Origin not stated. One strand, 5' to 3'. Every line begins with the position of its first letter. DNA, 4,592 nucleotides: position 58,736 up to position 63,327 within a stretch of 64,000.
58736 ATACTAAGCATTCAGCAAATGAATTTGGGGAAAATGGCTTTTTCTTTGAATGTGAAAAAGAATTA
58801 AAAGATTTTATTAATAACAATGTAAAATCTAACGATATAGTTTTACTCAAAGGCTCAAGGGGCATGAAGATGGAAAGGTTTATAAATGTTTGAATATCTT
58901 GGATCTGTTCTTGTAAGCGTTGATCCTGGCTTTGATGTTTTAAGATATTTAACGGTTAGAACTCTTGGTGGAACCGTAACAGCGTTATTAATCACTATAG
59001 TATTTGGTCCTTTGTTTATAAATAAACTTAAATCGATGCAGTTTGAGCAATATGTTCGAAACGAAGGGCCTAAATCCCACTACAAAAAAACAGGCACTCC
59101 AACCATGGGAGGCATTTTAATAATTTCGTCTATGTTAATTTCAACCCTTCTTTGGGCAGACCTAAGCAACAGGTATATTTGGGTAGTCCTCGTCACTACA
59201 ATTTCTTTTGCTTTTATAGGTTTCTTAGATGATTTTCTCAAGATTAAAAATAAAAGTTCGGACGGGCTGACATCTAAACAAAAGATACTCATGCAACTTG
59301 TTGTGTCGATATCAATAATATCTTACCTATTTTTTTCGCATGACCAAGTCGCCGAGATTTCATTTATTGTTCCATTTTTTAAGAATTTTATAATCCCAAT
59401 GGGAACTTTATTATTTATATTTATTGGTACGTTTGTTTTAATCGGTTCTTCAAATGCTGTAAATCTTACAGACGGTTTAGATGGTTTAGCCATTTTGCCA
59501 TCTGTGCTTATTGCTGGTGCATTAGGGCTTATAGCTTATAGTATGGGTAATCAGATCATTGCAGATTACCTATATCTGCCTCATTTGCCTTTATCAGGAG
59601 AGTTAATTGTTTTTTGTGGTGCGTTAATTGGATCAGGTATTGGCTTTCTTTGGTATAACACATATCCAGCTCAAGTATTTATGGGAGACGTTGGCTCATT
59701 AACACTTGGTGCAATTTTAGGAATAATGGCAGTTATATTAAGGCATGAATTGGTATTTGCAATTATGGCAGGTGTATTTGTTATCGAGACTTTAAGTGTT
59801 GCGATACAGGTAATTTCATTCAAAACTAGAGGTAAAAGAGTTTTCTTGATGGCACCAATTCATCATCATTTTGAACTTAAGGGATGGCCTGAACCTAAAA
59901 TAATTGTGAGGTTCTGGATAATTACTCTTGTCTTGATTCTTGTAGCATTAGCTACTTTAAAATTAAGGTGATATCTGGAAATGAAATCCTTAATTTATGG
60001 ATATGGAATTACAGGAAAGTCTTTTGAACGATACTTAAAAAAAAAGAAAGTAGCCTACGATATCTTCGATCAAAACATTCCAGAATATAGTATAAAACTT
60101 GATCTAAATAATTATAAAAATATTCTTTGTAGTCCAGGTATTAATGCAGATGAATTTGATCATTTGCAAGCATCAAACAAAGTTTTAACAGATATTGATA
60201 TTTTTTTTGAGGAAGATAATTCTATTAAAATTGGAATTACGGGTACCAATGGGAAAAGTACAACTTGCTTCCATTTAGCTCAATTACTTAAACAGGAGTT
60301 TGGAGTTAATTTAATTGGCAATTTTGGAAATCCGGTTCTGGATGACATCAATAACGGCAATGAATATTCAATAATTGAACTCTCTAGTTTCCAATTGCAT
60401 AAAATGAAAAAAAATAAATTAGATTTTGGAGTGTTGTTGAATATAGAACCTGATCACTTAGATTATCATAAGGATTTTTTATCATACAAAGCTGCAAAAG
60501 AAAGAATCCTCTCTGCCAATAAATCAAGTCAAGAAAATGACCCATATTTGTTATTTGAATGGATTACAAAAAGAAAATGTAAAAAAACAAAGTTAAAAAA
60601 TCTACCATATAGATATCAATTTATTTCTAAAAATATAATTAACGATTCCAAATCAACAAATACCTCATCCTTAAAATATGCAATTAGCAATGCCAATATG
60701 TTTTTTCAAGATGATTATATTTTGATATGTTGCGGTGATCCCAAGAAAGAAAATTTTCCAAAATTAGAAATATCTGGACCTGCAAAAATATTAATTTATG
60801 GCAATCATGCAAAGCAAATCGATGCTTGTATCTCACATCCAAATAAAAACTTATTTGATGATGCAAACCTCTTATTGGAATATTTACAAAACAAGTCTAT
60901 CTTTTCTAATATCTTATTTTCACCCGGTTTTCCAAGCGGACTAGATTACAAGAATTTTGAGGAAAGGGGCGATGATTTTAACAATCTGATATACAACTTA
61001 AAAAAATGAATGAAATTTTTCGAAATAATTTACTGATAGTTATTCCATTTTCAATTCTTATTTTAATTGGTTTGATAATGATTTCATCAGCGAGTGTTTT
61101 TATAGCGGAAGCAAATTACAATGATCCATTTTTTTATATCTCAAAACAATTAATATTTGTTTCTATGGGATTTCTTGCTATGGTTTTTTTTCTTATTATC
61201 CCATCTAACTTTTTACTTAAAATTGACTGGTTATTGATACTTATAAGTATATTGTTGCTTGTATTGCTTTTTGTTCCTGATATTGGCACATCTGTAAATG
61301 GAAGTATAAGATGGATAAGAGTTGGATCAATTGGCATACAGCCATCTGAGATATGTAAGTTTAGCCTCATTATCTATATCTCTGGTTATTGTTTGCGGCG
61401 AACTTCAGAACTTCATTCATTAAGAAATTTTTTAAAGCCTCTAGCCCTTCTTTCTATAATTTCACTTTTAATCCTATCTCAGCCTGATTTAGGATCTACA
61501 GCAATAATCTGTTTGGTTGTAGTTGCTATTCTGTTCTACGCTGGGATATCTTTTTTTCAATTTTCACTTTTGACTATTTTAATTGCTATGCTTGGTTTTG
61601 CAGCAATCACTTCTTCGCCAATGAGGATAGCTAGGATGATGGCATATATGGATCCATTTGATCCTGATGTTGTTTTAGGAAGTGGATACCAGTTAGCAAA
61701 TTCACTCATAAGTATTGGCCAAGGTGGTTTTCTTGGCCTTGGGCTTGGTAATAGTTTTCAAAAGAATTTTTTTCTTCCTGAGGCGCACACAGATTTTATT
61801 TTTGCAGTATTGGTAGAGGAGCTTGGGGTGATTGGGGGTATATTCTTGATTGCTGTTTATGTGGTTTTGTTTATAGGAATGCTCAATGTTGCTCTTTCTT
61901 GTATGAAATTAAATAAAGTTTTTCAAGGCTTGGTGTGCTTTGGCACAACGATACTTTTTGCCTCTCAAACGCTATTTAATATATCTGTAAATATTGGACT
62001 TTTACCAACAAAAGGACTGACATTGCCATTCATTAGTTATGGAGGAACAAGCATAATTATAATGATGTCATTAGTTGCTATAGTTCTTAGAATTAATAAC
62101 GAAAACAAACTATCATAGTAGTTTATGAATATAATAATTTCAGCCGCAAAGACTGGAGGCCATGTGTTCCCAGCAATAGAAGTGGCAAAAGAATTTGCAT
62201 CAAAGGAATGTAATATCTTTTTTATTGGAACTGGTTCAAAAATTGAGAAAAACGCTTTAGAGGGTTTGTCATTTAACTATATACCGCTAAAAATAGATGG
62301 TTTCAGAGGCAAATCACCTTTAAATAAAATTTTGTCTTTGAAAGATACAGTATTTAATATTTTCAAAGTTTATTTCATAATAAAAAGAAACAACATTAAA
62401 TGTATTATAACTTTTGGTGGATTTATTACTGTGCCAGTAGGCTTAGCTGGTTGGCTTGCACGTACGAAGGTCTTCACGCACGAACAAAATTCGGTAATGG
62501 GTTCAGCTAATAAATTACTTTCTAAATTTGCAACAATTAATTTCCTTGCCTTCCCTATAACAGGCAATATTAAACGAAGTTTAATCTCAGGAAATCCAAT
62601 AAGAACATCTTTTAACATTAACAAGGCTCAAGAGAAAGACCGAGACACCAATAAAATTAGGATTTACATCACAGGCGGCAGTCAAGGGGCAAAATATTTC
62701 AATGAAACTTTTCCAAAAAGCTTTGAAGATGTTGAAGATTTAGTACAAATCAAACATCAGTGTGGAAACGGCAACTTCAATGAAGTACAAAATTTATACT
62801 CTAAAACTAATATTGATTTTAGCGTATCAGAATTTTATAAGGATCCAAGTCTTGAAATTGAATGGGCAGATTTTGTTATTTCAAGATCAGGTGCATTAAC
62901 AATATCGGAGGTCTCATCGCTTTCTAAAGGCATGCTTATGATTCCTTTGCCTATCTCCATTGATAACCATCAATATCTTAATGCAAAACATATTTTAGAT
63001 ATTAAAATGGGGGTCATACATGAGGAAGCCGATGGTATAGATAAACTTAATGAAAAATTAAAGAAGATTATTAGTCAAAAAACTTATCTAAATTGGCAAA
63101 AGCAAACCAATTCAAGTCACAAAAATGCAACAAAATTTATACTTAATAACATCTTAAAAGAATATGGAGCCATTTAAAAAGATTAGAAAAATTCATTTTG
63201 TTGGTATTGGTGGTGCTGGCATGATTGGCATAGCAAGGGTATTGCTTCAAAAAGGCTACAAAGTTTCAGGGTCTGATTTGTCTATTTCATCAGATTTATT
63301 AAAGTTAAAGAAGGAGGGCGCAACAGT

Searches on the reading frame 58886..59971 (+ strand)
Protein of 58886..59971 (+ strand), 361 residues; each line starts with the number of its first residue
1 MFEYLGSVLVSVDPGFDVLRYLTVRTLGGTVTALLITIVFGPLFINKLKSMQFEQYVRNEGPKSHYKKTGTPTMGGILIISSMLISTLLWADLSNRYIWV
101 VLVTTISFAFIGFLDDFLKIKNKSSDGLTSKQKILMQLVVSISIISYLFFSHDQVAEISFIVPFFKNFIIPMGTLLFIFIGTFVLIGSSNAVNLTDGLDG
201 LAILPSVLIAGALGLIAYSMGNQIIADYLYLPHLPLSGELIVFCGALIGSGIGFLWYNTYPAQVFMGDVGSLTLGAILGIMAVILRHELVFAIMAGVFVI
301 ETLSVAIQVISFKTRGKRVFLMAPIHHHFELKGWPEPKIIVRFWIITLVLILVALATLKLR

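Call 31: find_homologous_proteins(query=window:58886-59971:+, max_evalue=1e-30)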
Query window:58886-59971:+ (361 aa): 8000 proteins with E <= 1e-30 among 8000 candidates; the best 120 are listed.
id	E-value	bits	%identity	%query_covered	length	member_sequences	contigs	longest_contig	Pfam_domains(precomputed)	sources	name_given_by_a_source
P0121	1.9e-224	763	99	100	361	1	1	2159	PF00953.27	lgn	-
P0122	6.6e-224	761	99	100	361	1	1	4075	PF00953.27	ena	-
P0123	9.6e-224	760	98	100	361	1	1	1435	PF00953.27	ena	-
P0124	1.0e-223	760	98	100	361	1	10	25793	PF00953.27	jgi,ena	-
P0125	1.3e-223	760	98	100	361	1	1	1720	PF00953.27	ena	-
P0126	2.4e-223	759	98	100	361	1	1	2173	PF00953.27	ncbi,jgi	-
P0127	2.7e-223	759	98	100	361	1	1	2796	PF00953.27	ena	-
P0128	3.7e-223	759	98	100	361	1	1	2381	PF00953.27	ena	-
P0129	3.9e-223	758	98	100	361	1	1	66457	PF00953.27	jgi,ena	-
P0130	5.8e-223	758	98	100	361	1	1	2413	PF00953.27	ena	-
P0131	1.1e-222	757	98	100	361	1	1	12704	PF00953.27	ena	-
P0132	1.7e-222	756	98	100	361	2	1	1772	PF00953.27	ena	-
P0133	2.4e-222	756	98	100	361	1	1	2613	PF00953.27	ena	-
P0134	5.6e-222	755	97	100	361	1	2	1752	PF00953.27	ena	-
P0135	5.7e-222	755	97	100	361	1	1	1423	PF00953.27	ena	-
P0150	2.8e-201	687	86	100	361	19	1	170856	PF00953.27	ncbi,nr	ncbi:phospho-N-acetylmuramoyl-pentapeptide-transferase [Gammaproteobacteria bacterium]|nr:phospho-N-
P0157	3.0e-192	657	82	100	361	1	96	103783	PF00953.27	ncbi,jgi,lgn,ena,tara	tara:strand:+ start:634 stop:1719 length:1086 start_codon:yes stop_codon:yes gene_type:complete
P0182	2.8e-191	654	83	100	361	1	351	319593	PF00953.27,PF10555.15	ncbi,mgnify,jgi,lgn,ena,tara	ncbi:MAG: phospho-N-acetylmuramoyl-pentapeptide-transferase [Gammaproteobacteria bacterium]|mgnify:F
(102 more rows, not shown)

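Call 33: find_encoding_contigs(protein=P0150, flank=10000, max_places=1)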
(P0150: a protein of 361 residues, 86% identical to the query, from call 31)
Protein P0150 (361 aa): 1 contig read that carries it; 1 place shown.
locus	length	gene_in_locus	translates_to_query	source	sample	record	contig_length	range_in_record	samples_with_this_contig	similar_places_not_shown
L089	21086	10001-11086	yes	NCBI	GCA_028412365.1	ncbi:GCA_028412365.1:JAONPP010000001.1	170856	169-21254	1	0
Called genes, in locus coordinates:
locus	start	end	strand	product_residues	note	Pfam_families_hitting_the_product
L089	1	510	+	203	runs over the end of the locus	PF02798:GST_N, PF13417:GST_N_3, PF13409:GST_N_2, PF00043:GST_C (weak)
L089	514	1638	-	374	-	-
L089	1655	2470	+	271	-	PF00590:TP_methylase, PF23016:RsmI_C (weak)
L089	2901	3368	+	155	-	PF02381:MraZ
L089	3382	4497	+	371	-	PF00091:Tubulin, PF12327:FtsZ_C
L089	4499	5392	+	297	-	PF01795:Methyltransf_5, PF13847:Methyltransf_31 (faint)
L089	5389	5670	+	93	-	-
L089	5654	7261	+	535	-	PF03717:PBP_dimer, PF00905:Transpeptidase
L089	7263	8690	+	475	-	PF01225:Mur_ligase (faint), PF08245:Mur_ligase_M, PF02875:Mur_ligase_C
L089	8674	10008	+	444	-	PF01225:Mur_ligase, PF08245:Mur_ligase_M, PF02875:Mur_ligase_C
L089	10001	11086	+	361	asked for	PF00953:Glycos_transf_4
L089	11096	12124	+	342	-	PF08245:Mur_ligase_M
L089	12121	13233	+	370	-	PF01098:FTSW_RODA_SPOVE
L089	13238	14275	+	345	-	PF03033:Glyco_transf_28, PF04101:Glyco_tran_28_C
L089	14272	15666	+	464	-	PF01225:Mur_ligase, PF08245:Mur_ligase_M, PF02875:Mur_ligase_C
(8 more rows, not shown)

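Call 34: find_encoding_contigs(protein=P0157, flank=10000, max_places=1)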
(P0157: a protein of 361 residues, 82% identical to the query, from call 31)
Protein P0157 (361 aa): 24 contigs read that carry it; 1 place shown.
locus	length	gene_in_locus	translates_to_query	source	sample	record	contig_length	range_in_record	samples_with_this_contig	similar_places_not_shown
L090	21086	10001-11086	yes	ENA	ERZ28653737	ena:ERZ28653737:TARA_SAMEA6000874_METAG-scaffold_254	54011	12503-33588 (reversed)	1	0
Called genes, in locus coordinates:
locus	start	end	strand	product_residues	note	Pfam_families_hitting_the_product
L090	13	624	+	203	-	PF02798:GST_N, PF13417:GST_N_3, PF13409:GST_N_2, PF00043:GST_C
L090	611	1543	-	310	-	-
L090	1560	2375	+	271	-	PF00590:TP_methylase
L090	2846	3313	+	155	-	PF02381:MraZ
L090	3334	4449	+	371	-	PF00091:Tubulin, PF12327:FtsZ_C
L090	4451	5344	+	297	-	PF01795:Methyltransf_5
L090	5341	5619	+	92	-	-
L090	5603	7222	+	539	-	PF03717:PBP_dimer, PF21922:PBP_dimer_2 (faint), PF00905:Transpeptidase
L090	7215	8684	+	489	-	PF08245:Mur_ligase_M, PF02875:Mur_ligase_C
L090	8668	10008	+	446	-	PF01225:Mur_ligase, PF08245:Mur_ligase_M, PF02875:Mur_ligase_C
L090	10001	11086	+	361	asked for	PF00953:Glycos_transf_4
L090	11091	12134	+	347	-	PF08245:Mur_ligase_M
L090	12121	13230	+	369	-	PF01098:FTSW_RODA_SPOVE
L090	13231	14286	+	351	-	PF03033:Glyco_transf_28, PF04101:Glyco_tran_28_C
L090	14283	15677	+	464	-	PF01225:Mur_ligase, PF08245:Mur_ligase_M, PF02875:Mur_ligase_C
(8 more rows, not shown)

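Call 35: find_encoding_contigs(protein=P0182, flank=10000, max_places=1)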
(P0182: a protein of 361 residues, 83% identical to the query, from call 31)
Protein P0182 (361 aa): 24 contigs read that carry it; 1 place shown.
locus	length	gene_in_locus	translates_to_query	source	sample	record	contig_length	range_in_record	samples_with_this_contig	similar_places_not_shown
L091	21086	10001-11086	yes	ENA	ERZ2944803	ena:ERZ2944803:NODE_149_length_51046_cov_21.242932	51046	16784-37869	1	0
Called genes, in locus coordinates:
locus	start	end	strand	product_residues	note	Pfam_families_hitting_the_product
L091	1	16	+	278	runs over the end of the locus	PF02167:Cytochrom_C1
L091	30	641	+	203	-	PF02798:GST_N (weak), PF13417:GST_N_3, PF13409:GST_N_2, PF00043:GST_C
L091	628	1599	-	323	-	-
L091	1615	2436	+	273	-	PF00590:TP_methylase, PF23016:RsmI_C (weak)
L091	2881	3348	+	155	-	PF02381:MraZ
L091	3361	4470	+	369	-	PF00091:Tubulin, PF12327:FtsZ_C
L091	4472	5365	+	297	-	PF01795:Methyltransf_5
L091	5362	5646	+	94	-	-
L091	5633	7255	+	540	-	PF03717:PBP_dimer, PF21922:PBP_dimer_2 (weak), PF00905:Transpeptidase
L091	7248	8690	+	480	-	PF08245:Mur_ligase_M, PF02875:Mur_ligase_C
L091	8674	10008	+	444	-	PF01225:Mur_ligase, PF08245:Mur_ligase_M, PF02875:Mur_ligase_C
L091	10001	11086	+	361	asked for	PF10555:MraY_sig1 (weak), PF00953:Glycos_transf_4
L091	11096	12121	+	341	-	PF08245:Mur_ligase_M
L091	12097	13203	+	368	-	PF01098:FTSW_RODA_SPOVE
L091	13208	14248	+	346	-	PF03033:Glyco_transf_28, PF04101:Glyco_tran_28_C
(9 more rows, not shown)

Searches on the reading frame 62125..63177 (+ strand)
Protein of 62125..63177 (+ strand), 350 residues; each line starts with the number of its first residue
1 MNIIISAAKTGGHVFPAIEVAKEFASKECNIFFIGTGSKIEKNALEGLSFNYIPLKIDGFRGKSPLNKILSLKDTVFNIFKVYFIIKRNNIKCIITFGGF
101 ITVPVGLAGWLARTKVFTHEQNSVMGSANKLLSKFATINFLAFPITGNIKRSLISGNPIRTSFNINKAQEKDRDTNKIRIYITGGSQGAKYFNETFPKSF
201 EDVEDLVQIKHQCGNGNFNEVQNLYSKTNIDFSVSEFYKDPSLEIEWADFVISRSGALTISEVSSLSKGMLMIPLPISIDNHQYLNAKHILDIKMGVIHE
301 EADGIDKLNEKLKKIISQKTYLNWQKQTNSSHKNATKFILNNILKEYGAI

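Call 3: search_protein_families(library=ncbifam, proteins=[window:62125-63177:+])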
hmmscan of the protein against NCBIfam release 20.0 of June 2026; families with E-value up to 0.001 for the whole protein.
window:62125-63177:+ (350 aa): 5 families
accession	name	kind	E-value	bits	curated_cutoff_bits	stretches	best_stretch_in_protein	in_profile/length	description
TIGR01133.1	murG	equivalog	4.6e-68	229.8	250.25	1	1-342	6-352/353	undecaprenyldiphospho-muramoylpentapeptide beta-N-acetylglucosaminyltransferase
NF009102.0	PRK12446.1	equivalog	2e-35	122.3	339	1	3-343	4-349/352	undecaprenyldiphospho-muramoylpentapeptide beta-N-acetylglucosaminyltransferase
NF041549.1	PssD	equivalog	1.5e-06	28.6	110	1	7-116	3-105/151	PssD/Cps14F family polysaccharide biosynthesis glycosyltransferase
NF041548.1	PssE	equivalog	6.4e-06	26.2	120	1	205-336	25-143/146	PssE/Cps14G family polysaccharide biosynthesis glycosyltransferase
TIGR00661.1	MJ1255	subfamily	8.4e-06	25.3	195.9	1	206-304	210-302/321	MJ1255/VC2487 family glycosyltransferase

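Call 5: find_encoding_contigs(protein=window:62125-63177:+, flank=10000, max_places=6)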
Protein window:62125-63177:+ (350 aa): 23 contigs read that carry it; 6 places shown.
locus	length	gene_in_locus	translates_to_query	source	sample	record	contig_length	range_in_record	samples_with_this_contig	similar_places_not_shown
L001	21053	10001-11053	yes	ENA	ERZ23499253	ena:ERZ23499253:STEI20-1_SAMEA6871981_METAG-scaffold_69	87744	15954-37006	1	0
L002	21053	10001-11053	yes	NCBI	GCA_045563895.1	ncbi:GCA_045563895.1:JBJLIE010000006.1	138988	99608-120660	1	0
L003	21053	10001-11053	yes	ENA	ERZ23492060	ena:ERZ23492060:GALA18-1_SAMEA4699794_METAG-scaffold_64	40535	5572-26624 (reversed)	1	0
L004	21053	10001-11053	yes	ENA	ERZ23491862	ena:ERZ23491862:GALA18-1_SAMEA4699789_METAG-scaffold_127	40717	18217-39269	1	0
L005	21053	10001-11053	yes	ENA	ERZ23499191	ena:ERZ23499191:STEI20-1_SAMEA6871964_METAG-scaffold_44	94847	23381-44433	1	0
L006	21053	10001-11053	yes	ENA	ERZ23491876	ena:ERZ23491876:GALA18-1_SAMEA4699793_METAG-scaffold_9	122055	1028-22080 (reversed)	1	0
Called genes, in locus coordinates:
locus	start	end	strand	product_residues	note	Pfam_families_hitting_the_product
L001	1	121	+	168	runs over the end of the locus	PF02381:MraZ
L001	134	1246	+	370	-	PF00091:Tubulin, PF12327:FtsZ_C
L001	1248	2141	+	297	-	PF01795:Methyltransf_5, PF13847:Methyltransf_31 (faint)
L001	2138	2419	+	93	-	-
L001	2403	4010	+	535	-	PF03717:PBP_dimer (weak), PF00905:Transpeptidase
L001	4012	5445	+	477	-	PF08245:Mur_ligase_M, PF02875:Mur_ligase_C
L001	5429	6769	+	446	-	PF01225:Mur_ligase, PF08245:Mur_ligase_M, PF02875:Mur_ligase_C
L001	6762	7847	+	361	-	PF00953:Glycos_transf_4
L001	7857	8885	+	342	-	PF08245:Mur_ligase_M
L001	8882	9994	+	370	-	PF01098:FTSW_RODA_SPOVE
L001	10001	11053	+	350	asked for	PF03033:Glyco_transf_28, PF04101:Glyco_tran_28_C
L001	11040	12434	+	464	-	PF01225:Mur_ligase, PF08245:Mur_ligase_M, PF02875:Mur_ligase_C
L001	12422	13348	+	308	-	PF01820:Dala_Dala_lig_N, PF02655:ATP-grasp_3 (weak), PF07478:Dala_Dala_lig_C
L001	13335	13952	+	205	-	-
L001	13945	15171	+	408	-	PF11104:PilM_2 (weak), PF14450:FtsA, PF02491:SHS2_FTSA, PF06723:MreB_Mbl, PF06277:EutA, PF14450:FtsA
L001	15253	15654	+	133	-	PF01250:Ribosomal_S6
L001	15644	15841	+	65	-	PF01084:Ribosomal_S18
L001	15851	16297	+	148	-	PF01281:Ribosomal_L9_N, PF03948:Ribosomal_L9_C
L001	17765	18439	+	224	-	PF01168:Ala_racemase_N, PF00842:Ala_racemase_C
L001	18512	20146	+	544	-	PF06418:CTP_synth_N, PF00117:GATase, PF07722:Peptidase_C26 (faint)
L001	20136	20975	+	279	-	PF00793:DAHP_synth_1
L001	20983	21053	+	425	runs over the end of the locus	PF03952:Enolase_N, PF00113:Enolase_C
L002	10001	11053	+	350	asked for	PF03033:Glyco_transf_28, PF04101:Glyco_tran_28_C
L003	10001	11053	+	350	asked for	PF03033:Glyco_transf_28, PF04101:Glyco_tran_28_C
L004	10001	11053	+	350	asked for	PF03033:Glyco_transf_28, PF04101:Glyco_tran_28_C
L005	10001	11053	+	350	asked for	PF03033:Glyco_transf_28, PF04101:Glyco_tran_28_C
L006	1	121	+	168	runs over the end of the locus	PF02381:MraZ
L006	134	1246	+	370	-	PF00091:Tubulin, PF12327:FtsZ_C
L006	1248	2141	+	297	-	PF01795:Methyltransf_5, PF13847:Methyltransf_31 (faint)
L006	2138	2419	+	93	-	-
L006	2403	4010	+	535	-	PF03717:PBP_dimer (weak), PF00905:Transpeptidase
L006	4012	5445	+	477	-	PF08245:Mur_ligase_M, PF02875:Mur_ligase_C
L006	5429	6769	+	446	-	PF01225:Mur_ligase, PF08245:Mur_ligase_M, PF02875:Mur_ligase_C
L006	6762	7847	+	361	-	PF00953:Glycos_transf_4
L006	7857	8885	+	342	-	PF08245:Mur_ligase_M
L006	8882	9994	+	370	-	PF01098:FTSW_RODA_SPOVE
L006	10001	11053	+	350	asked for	PF03033:Glyco_transf_28, PF04101:Glyco_tran_28_C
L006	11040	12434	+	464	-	PF01225:Mur_ligase, PF08245:Mur_ligase_M, PF02875:Mur_ligase_C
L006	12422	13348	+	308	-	PF01820:Dala_Dala_lig_N, PF02655:ATP-grasp_3 (weak), PF07478:Dala_Dala_lig_C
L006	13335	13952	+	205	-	-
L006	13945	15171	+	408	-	PF11104:PilM_2 (weak), PF14450:FtsA, PF02491:SHS2_FTSA, PF06723:MreB_Mbl, PF06277:EutA, PF14450:FtsA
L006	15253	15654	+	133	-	PF01250:Ribosomal_S6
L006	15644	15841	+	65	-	PF01084:Ribosomal_S18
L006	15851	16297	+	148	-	PF01281:Ribosomal_L9_N, PF03948:Ribosomal_L9_C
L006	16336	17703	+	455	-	PF00772:DnaB, PF03796:DnaB_C, PF13481:AAA_25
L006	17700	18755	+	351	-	PF01168:Ala_racemase_N, PF00842:Ala_racemase_C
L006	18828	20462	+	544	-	PF06418:CTP_synth_N, PF00117:GATase, PF07722:Peptidase_C26 (faint)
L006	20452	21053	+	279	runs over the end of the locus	PF00793:DAHP_synth_1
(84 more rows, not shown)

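Call 25: search_protein_families(library=pfam, proteins=[L001:13335-13952:+], max_evalue=1)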
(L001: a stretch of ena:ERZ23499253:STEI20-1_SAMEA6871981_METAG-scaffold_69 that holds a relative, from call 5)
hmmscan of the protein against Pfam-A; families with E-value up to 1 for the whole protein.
L001:13335-13952:+ (205 aa): 0 families
